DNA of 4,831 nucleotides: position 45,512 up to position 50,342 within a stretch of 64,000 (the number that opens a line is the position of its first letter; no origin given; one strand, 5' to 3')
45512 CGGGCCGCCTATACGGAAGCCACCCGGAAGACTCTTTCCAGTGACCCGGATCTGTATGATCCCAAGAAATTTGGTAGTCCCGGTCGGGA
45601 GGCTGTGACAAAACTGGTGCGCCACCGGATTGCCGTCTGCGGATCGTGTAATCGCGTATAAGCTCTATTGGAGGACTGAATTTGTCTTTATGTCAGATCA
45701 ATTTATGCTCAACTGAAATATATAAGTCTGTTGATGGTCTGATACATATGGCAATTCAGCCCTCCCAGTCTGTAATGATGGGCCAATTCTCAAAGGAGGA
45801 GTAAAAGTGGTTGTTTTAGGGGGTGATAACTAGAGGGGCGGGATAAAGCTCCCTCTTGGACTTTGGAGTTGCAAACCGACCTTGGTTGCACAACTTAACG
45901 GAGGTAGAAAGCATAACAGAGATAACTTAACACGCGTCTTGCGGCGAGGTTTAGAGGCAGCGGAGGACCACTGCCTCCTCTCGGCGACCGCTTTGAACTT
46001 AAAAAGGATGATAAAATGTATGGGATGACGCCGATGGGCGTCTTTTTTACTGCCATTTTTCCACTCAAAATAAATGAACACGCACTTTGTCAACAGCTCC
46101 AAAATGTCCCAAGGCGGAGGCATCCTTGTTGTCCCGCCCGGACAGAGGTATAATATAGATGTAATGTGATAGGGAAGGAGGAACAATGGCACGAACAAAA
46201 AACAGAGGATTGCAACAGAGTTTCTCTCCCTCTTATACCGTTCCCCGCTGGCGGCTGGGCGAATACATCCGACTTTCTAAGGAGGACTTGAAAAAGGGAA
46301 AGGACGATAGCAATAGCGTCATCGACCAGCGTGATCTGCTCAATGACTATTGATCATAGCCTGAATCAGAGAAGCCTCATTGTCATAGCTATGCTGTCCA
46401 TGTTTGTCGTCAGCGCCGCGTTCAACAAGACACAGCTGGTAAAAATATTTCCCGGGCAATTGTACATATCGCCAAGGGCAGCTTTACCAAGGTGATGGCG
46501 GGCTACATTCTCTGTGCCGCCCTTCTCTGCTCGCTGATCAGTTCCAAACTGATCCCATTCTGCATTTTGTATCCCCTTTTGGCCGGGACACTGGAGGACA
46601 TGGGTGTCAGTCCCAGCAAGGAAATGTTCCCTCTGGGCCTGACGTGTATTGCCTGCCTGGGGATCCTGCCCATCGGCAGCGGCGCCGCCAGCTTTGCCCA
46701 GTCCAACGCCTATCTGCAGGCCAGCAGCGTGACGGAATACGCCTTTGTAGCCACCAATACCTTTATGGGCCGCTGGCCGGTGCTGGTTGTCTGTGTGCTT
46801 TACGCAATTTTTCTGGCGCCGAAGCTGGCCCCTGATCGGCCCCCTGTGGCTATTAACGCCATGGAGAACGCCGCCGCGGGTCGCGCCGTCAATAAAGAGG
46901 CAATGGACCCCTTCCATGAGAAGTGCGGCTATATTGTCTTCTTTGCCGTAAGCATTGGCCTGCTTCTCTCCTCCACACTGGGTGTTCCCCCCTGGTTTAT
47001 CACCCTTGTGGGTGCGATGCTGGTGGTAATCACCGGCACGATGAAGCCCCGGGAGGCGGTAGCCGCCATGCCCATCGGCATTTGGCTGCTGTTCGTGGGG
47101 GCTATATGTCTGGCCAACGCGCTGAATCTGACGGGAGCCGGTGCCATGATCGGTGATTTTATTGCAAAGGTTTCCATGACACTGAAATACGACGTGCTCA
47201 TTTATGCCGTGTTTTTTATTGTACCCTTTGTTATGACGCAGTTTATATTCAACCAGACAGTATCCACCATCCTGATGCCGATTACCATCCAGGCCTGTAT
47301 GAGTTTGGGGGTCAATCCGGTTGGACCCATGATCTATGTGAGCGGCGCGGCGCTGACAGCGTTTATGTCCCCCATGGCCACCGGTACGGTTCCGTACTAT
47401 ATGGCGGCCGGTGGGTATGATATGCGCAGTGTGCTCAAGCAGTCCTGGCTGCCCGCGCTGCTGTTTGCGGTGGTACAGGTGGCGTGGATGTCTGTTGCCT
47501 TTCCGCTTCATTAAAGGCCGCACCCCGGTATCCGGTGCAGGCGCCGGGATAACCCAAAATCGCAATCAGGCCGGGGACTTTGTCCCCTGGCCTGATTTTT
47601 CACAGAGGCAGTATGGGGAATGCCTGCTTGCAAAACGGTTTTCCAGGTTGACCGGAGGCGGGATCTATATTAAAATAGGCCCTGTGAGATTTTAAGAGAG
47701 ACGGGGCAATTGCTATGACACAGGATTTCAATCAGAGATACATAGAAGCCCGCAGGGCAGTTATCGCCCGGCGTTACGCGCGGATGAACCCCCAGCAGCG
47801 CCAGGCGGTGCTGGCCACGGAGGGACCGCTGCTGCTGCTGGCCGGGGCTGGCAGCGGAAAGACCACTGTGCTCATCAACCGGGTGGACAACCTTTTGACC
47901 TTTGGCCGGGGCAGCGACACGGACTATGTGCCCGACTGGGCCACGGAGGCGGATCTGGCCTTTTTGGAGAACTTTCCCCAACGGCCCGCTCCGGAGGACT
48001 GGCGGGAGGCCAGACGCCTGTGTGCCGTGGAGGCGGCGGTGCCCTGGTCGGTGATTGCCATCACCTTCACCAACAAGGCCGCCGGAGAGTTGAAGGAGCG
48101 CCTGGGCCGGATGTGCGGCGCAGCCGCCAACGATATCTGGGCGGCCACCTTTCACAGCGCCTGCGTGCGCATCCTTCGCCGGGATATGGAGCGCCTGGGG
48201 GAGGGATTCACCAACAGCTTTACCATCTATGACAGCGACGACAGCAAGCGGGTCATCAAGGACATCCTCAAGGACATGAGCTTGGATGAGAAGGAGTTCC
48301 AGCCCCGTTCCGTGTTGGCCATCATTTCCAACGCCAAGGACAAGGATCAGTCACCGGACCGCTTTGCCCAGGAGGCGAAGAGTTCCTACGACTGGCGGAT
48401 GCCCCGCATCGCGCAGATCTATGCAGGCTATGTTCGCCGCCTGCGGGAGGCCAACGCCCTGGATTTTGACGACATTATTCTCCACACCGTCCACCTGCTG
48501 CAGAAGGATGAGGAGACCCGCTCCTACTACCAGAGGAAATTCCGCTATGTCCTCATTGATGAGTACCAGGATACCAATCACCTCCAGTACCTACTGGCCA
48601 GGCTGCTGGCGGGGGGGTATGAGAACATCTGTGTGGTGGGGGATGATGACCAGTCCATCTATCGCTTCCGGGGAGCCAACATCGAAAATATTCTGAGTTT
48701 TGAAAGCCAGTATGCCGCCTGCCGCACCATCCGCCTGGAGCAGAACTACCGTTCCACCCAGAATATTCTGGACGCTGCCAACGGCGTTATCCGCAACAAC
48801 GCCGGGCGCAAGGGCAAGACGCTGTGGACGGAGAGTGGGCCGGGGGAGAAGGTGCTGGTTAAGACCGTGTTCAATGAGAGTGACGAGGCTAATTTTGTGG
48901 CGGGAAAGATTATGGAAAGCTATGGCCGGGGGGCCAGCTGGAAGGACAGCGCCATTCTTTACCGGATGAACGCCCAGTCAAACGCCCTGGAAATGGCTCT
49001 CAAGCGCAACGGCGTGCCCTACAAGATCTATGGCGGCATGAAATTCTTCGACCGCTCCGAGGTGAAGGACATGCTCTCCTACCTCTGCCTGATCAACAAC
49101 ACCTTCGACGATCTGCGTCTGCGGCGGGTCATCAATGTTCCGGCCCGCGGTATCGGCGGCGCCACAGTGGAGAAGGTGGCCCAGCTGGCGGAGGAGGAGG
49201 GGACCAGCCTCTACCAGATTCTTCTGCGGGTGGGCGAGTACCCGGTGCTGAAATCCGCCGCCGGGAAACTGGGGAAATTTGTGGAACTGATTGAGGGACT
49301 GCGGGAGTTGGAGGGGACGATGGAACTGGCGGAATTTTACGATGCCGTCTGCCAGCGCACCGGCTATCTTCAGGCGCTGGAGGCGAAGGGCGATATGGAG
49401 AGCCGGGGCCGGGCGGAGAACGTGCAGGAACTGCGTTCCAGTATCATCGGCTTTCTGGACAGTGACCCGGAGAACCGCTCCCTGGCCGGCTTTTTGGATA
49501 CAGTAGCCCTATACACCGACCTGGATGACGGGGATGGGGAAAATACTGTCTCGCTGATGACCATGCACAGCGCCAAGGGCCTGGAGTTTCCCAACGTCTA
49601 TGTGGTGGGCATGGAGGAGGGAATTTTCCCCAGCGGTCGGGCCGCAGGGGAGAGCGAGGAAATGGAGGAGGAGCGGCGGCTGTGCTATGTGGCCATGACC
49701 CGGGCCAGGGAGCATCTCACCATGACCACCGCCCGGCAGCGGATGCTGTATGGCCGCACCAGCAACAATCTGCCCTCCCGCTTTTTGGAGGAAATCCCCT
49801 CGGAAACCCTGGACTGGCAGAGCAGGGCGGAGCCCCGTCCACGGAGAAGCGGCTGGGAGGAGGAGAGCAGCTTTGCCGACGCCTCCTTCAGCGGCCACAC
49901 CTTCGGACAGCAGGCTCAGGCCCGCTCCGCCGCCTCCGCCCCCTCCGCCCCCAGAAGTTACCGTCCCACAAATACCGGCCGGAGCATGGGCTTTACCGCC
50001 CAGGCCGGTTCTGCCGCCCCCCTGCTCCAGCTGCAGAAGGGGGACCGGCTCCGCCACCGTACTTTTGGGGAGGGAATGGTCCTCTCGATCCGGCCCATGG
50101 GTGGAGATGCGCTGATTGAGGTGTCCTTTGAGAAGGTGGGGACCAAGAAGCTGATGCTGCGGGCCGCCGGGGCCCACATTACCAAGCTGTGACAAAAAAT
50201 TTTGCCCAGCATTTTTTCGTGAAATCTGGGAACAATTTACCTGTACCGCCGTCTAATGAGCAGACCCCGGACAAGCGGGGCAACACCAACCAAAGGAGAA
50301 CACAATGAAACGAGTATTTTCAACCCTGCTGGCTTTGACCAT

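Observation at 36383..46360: Mosaic low-GC accessory block of about 10 kb between the spoVM/LysM sporulation genes and pcrA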

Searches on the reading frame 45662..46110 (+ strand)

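Call 91: search_protein_families(library=pfam, proteins=[L122:1729-3084:+], max_evalue=0.001)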
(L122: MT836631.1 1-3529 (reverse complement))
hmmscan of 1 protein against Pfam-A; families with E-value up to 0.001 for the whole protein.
L122:1729-3084:+ (451 aa): 3 families
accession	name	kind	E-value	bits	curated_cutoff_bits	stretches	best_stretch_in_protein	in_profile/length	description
PF05598.16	DUF772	-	8.9e-24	83.7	23.1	1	45-119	1-72/74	Transposase domain (DUF772)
PF13751.12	DDE_Tnp_1_6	-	3.6e-18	66.5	25.1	1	323-447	1-125/125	Transposase DDE domain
PF01609.27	DDE_Tnp_1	-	8.9e-09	35.8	23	1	229-443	39-200/200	Transposase DDE domain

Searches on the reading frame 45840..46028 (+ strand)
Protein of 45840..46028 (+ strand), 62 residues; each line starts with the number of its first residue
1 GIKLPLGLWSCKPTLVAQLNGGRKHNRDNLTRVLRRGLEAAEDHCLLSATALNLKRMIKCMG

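Call 88: search_protein_families(library=pfam, proteins=[window:45840-46028:+], max_evalue=1)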
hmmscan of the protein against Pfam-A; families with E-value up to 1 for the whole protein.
window:45840-46028:+ (62 aa): 1 family
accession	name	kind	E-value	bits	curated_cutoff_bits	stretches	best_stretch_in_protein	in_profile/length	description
PF13751.12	DDE_Tnp_1_6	-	0.032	15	25.1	1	26-58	93-125/125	Transposase DDE domain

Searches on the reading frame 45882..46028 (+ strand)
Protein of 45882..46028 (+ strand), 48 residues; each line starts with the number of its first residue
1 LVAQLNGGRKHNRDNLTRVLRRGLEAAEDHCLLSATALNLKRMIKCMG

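Call 88: search_protein_families(library=pfam, proteins=[window:45882-46028:+], max_evalue=1)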
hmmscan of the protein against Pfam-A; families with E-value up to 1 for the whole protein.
window:45882-46028:+ (48 aa): 2 families
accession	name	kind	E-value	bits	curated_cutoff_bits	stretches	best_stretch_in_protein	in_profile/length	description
PF13751.12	DDE_Tnp_1_6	-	0.016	15.9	25.1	1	12-44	93-125/125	Transposase DDE domain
PF01809.23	YidD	-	0.17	12.2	27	1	24-46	34-56/67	Putative membrane protein insertion efficiency factor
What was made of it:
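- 45861..46028 (+): 3' remnant (about 50 codons) of an IS1182-like transposase gene. Pfam DDE_Tnp_1_6 matches only the C-terminal end, E 0.016, below cutoff (call 88).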

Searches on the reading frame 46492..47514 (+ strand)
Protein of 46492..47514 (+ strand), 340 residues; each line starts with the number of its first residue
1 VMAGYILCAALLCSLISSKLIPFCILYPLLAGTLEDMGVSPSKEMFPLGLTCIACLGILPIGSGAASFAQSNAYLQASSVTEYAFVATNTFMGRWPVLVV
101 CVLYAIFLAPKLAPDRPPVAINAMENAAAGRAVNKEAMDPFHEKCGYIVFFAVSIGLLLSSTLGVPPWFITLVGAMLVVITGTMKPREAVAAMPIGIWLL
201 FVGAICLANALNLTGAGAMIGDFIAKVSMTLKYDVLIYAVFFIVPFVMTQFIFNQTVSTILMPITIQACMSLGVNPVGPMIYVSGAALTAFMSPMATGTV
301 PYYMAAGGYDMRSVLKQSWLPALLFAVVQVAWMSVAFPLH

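Call 5: search_protein_families(library=pfam, proteins=[window:46492-47514:+])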
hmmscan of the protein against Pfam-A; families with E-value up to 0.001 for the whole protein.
window:46492-47514:+ (340 aa): 1 family
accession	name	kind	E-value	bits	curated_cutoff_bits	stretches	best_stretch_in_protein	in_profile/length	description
PF03600.22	CitMHS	-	1.7e-12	47.5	31.9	1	5-284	83-333/336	Citrate transporter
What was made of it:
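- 46395..47514 (+): CitMHS/DASS anion-transporter pseudogene, 5'-truncated and frameshifted near 46490. The Pfam CitMHS match starts at profile position 83 (call 5).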

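Call 21: search_protein_families(library=ncbifam, proteins=[window:46492-47514:+], max_evalue=0.00001)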
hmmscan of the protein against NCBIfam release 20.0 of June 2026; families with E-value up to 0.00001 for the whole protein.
window:46492-47514:+ (340 aa): 2 families
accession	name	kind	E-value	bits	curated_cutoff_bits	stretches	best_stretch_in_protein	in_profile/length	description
TIGR00785.1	dass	subfamily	1.9e-13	49.9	198.6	1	6-332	108-439/444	DASS family sodium-coupled anion symporter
NF040989.1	MamN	equivalog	2.4e-07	29.8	500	1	119-225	203-309/437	magnetosome biogenesis transporter MamN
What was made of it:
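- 46395..47514 (+): TIGR00785 matches from position 108 of 444 (call 21).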

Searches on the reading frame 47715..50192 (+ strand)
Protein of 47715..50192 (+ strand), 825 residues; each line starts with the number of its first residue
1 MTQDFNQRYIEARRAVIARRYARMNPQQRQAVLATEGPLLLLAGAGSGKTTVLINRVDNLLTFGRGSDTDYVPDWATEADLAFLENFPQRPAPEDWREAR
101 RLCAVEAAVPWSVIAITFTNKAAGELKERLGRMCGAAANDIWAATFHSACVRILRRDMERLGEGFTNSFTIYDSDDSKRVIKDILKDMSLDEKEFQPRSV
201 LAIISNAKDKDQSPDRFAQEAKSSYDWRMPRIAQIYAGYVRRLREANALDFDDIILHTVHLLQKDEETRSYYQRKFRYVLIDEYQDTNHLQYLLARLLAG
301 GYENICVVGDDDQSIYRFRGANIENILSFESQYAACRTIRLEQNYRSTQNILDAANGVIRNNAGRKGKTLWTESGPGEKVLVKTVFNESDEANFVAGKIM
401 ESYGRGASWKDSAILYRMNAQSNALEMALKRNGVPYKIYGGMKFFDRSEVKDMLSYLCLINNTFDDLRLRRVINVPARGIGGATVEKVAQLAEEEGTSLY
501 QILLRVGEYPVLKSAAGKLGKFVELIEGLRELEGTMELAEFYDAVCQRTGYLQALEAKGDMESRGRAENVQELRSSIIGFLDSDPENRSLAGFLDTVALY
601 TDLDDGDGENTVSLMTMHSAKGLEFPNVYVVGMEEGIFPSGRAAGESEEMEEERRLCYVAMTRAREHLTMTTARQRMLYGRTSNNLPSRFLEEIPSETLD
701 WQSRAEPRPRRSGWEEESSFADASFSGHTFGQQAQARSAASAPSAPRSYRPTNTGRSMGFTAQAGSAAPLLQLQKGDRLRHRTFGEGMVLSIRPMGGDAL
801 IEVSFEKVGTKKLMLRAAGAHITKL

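Call 5: search_protein_families(library=pfam, proteins=[window:47715-50192:+])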
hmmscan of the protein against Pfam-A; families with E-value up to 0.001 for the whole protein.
window:47715-50192:+ (825 aa): 7 families
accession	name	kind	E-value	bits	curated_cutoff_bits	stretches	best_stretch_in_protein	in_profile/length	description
PF00580.27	UvrD-helicase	-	1.9e-83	280.7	23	2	104-333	39-270/271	UvrD/REP helicase N-terminal domain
PF13361.12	UvrD_C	-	1.6e-76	258.4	25.6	1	339-674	1-349/350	UvrD-like helicase C-terminal domain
PF13245.12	AAA_19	-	4.5e-19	69.4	25.1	1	111-319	42-134/134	AAA domain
PF13538.12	UvrD_C_2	-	4.8e-10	39.6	27.4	1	614-670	4-51/52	UvrD-like helicase C-terminal domain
PF01443.25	Viral_helicase1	-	6.8e-08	33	21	0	613-670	178-226/228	Viral superfamily 1 RNA helicase core domain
PF21196.3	PcrA_UvrD_tudor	-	6.2e-07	29.6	23.9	1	776-817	2-43/48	PcrA/UvrD tudor domain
PF13604.12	AAA_30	-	4.7e-06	26.9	27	0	24-131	2-67/191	AAA domain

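Call 13: find_related_loci(query=window:47715-50192:+, collection=genome_contigs, flank=10000)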
Query window:47715-50192:+ (825 aa) in genome_contigs; peptide patterns used: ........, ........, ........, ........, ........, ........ (x = any residue, [..] = any of these).
600 stretches matched a pattern (row limit reached: there are more); 599 encode a relative of the query (tblastn E <= 1e-3); the best 80 are kept; 80 distinct loci.
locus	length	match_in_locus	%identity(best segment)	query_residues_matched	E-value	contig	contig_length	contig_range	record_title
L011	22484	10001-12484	66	4-825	0e+0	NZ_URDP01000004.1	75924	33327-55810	Uncultured Oscillibacter sp. isolate UMGS906, whole genome shotgun sequence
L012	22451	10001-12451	61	5-824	0e+0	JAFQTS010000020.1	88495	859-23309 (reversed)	MAG: Oscillospiraceae bacterium isolate RGIG2142 Goat_Colon-6__c229867, whole genome shotgun sequence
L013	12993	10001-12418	60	4-825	0e+0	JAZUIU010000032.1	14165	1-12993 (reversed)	MAG: Oscillospiraceae bacterium isolate T1900045262_TH20190032.MAGScoT_cleanbin_000010 SGB_5834_k141_1857438, whole geno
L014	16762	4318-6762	58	7-825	0e+0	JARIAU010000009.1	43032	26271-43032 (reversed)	MAG: Oscillospiraceae bacterium isolate cluster1_bin.77 k127_833074, whole genome shotgun sequence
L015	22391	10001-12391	56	1-825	0e+0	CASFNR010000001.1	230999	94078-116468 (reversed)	uncultured Eubacteriales bacterium isolate O63_L3_318318_idba_bin.145 genome assembly, contig: O63_L3_318318_idba_bin.14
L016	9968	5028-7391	56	3-825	0e+0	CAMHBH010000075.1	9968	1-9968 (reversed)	MAG: uncultured Oscillibacter sp. isolate SRR11784288_bin.10_metaWRAP_v1.3_MAG genome assembly, contig: ERZ12202745.2669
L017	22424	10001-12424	58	1-825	0e+0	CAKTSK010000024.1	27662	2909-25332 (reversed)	MAG: uncultured Eubacteriales bacterium isolate REFINED_METABAT215_SUBJECT_CONTIGS_1500_ASSEMBLY_K77_MERGED__Pilot_MoBio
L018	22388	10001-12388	54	1-825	0e+0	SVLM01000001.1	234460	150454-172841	MAG: Oscillospiraceae bacterium isolate SIG487 NODE_647_length_234460_cov_4.130967, whole genome shotgun sequence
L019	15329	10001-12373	54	1-825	0e+0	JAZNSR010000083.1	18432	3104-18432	MAG: Faecousia sp. isolate T1900044807_TS20190273.MAGScoT_cleanbin_000067 SGB_2765_k141_307720, whole genome shotgun seq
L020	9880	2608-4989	58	4-825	0e+0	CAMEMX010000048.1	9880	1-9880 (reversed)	MAG: uncultured Clostridia bacterium isolate SRR15057928_bin.13_metaWRAP_v1.3_MAG genome assembly, contig: ERZ10407477.2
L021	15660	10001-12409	55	1-824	0e+0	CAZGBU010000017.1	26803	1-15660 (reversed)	MAG TPA_asm: uncultured Oscillospiraceae bacterium isolate SRP141132_co2_44 genome assembly, contig: NODE_1103_length_26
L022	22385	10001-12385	56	1-825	0e+0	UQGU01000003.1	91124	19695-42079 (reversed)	uncultured Clostridiales bacterium isolate UMGS273 genome assembly, contig: NODE_35_length_91124_cov_4.610394, whole gen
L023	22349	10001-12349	53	8-825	0e+0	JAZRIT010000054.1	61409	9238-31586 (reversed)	MAG: Faecousia sp. isolate T1900045470_YK20190161.MAGScoT_cleanbin_000033 SGB_7238_k141_1847430, whole genome shotgun se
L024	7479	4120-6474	54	1-824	0e+0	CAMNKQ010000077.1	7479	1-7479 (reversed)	MAG: uncultured Clostridia bacterium isolate SRR1267595_bin.52_metaWRAP_v1.3_MAG genome assembly, contig: NODE.19774_len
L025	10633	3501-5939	54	5-825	0e+0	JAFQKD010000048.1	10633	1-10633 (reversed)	MAG: Oscillospiraceae bacterium isolate RGIG1893 Goat_Cecum.Co__c955762, whole genome shotgun sequence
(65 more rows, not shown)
